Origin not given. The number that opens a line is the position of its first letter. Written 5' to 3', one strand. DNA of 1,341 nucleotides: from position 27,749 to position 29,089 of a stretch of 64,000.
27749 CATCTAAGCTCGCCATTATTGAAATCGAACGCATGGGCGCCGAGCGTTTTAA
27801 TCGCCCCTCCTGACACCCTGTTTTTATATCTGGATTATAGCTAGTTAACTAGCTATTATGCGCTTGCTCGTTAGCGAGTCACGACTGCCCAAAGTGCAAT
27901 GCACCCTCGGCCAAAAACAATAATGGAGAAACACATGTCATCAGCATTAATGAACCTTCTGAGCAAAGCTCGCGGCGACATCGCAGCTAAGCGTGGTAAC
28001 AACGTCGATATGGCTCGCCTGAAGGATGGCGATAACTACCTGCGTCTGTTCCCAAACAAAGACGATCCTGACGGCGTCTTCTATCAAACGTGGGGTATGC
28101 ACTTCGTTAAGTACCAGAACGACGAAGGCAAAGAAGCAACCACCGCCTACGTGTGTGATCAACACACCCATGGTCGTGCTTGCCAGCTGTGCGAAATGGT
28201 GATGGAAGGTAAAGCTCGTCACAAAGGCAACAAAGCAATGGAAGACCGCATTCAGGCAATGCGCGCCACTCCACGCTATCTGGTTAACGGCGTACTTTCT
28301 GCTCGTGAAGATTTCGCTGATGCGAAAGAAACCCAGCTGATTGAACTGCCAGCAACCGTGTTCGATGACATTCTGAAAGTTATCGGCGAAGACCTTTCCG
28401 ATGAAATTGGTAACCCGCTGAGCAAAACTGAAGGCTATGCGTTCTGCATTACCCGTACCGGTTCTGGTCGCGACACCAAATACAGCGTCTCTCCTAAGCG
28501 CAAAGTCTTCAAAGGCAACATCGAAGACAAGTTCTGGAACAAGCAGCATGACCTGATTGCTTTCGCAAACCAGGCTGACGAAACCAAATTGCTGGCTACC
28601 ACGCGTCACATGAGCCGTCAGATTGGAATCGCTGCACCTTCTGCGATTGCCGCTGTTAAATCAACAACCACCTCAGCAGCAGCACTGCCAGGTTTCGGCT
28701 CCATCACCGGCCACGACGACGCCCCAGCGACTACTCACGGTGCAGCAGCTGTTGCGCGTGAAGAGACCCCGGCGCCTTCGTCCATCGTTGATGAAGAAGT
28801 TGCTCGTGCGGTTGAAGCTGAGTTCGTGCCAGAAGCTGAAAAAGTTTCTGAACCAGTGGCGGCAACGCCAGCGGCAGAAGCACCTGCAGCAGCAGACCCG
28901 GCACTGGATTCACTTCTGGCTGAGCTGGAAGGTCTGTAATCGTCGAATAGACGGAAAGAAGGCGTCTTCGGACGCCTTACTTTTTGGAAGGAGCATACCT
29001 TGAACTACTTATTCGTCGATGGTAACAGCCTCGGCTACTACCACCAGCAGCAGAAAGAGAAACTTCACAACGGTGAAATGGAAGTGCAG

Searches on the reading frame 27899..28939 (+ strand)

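Call 25: search_protein_families(library=pfam, proteins=[window:27899-28939:+], max_evalue=0.01)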
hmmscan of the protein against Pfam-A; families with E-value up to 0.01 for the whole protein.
window:27899-28939:+ (346 aa): 2 families
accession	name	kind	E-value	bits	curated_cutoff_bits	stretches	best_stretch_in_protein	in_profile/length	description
PF08804.16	gp32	-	3.7e-61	207.2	26.8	1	42-240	1-206/208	gp32 DNA binding protein like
PF24973.1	EGF_LMN_ATRN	-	0.0096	16.5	27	0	82-110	14-42/44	Laminin/attractin EGF domain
